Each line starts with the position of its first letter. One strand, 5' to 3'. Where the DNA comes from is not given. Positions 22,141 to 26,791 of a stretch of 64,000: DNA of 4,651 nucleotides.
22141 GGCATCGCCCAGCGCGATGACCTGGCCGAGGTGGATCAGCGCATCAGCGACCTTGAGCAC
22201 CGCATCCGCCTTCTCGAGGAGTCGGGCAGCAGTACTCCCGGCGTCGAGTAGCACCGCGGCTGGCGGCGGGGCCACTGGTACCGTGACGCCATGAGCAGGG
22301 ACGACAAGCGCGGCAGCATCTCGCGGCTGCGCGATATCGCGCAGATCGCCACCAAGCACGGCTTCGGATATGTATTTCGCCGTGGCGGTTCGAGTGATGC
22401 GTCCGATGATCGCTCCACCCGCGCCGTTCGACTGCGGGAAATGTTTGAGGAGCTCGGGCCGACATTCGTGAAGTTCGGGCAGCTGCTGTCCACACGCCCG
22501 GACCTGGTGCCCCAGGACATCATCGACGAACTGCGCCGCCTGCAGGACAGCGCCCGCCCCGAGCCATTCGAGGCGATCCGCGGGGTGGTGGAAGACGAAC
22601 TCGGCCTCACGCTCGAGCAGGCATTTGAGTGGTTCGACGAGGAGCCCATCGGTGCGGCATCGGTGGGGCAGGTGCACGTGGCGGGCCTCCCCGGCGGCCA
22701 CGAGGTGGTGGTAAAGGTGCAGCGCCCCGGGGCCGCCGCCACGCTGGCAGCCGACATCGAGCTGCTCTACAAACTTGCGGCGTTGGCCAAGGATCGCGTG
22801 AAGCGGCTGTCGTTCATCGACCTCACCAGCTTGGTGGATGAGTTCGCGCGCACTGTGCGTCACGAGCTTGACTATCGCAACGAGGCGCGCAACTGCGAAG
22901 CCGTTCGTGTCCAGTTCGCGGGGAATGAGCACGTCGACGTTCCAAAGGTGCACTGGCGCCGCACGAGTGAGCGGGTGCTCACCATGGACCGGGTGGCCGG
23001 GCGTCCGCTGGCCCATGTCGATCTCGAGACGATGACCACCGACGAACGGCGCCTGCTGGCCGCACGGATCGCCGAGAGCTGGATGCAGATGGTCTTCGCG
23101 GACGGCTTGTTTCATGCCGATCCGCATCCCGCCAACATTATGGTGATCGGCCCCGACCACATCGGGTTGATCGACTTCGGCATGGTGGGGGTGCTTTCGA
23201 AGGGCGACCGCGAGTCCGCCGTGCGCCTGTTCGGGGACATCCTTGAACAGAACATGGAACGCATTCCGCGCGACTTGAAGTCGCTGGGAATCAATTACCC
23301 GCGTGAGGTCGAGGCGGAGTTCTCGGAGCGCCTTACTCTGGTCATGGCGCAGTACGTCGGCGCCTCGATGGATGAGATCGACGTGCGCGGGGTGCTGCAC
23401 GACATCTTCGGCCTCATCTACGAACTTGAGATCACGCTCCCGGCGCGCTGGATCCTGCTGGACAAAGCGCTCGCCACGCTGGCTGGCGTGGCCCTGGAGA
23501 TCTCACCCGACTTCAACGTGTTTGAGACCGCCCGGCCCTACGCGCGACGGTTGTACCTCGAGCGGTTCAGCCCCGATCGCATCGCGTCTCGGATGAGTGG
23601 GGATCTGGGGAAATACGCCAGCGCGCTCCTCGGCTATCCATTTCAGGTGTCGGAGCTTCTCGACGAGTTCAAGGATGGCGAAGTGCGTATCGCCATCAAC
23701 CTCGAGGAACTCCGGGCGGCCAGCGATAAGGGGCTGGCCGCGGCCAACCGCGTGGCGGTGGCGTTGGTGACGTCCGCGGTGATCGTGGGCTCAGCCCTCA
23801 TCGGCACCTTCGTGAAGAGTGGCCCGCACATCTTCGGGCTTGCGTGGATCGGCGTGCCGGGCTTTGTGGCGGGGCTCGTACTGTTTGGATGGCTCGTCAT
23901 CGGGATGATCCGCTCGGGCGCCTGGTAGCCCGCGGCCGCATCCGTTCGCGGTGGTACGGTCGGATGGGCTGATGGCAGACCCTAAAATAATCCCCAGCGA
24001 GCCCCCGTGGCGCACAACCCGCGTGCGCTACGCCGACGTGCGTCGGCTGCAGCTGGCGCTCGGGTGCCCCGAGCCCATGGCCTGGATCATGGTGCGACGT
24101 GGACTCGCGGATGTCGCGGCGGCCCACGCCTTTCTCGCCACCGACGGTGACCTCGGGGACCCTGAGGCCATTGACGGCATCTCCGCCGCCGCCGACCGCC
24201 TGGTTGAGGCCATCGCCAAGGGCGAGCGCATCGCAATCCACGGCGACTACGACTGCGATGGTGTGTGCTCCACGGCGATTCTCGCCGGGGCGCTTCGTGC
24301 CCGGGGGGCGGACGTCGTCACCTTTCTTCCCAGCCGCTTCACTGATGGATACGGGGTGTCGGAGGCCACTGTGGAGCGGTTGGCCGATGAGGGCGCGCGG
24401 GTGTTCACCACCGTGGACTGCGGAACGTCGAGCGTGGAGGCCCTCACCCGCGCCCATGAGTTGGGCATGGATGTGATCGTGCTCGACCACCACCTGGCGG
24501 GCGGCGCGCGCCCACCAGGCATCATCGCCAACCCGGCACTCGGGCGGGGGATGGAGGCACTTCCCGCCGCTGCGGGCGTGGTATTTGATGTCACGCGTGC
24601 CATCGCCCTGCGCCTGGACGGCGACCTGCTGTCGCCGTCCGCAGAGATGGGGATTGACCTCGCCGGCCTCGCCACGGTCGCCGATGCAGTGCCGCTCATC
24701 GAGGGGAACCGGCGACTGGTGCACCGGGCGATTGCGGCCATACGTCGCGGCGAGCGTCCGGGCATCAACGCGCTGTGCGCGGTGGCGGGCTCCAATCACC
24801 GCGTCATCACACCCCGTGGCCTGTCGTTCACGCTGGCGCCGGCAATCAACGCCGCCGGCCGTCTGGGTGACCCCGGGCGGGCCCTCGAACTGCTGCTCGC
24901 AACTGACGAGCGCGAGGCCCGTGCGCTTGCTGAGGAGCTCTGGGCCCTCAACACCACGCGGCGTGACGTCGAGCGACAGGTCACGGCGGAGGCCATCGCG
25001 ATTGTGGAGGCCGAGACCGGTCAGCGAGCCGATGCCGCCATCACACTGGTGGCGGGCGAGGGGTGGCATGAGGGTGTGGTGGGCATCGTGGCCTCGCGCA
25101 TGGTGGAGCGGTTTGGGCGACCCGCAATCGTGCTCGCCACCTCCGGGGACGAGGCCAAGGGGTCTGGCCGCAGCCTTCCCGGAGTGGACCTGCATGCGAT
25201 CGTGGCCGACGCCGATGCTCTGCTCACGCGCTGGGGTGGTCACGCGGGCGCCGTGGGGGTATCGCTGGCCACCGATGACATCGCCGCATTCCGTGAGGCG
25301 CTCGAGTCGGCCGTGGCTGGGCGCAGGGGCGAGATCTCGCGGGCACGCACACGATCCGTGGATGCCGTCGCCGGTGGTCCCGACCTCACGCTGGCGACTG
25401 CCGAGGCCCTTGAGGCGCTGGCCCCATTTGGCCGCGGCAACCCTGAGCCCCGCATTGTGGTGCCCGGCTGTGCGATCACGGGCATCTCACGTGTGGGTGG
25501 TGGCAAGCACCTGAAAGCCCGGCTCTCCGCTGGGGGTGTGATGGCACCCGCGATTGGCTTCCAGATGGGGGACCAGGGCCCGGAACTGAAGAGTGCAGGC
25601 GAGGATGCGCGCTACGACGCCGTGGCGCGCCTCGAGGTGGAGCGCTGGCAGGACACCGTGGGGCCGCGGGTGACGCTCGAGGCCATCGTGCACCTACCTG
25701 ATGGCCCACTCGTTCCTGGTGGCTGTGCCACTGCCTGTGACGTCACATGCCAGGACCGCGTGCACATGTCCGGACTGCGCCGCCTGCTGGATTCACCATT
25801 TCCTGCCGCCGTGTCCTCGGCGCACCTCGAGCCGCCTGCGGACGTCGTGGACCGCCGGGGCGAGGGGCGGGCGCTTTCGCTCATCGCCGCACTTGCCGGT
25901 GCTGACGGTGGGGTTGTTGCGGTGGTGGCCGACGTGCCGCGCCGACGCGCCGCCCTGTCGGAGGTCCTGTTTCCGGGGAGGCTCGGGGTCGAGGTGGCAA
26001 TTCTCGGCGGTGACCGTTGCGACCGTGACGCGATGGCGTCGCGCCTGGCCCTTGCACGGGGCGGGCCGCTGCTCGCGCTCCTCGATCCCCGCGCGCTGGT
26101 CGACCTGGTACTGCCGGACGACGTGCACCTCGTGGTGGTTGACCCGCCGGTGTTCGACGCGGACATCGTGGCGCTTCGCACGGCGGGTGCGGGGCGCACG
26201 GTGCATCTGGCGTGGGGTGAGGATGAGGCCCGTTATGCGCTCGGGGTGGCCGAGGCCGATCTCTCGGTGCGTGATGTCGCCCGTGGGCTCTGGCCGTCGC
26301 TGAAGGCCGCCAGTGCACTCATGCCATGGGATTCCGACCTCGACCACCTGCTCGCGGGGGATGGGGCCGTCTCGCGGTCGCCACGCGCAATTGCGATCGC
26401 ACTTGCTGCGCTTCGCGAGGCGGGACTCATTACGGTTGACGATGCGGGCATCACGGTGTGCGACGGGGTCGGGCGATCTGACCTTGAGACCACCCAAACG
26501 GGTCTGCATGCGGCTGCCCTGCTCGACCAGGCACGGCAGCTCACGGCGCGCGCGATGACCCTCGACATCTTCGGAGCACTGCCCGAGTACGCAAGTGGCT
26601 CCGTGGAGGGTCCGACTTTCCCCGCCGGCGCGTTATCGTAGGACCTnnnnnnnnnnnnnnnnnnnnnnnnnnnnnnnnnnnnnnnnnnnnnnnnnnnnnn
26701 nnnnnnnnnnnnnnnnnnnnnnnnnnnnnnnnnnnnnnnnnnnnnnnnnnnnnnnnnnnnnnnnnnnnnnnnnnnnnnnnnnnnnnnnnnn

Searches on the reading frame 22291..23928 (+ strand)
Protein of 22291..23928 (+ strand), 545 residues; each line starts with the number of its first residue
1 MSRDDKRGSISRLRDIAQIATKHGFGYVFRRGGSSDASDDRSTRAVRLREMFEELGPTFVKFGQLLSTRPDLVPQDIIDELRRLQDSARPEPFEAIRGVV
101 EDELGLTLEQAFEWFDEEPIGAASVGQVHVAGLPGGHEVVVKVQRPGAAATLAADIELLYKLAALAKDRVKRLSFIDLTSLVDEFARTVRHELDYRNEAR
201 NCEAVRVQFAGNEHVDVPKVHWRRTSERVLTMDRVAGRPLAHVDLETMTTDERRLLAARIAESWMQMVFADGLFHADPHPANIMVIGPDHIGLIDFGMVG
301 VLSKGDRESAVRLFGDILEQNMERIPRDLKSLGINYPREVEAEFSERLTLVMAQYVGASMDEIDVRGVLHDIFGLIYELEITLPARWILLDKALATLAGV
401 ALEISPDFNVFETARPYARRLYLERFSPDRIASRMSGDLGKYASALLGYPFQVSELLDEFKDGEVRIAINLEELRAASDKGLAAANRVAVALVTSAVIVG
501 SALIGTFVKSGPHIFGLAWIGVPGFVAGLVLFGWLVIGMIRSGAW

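Call 22: search_protein_families(library=pfam, proteins=[window:22291-23928:+], max_evalue=0.00001)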
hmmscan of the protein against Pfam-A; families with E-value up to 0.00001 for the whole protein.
window:22291-23928:+ (545 aa): 2 families
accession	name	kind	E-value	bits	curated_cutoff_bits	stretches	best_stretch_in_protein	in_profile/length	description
PF03109.22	ABC1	-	1.8e-66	224.2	22.9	1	83-325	1-240/244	ABC1 atypical kinase-like domain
PF01636.29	APH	-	2.7e-06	27.8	23.2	0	256-301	154-199/239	Phosphotransferase enzyme family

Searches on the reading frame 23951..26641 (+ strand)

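Call 22: search_protein_families(library=pfam, proteins=[window:23951-26641:+], max_evalue=0.00001)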
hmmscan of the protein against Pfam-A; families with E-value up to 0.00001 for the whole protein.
window:23951-26641:+ (896 aa): 3 families
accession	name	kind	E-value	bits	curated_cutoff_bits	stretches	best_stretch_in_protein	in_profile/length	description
PF01368.27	DHH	-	5.2e-20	72.4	28.1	1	93-216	1-103/125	DHH family, N-terminal domain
PF17768.7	RecJ_OB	-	3.5e-18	66.1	27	1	471-575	2-104/107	RecJ OB domain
PF02272.25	DHHA1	-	9.2e-15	55.4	25.9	1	366-456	7-101/102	DHHA1 domain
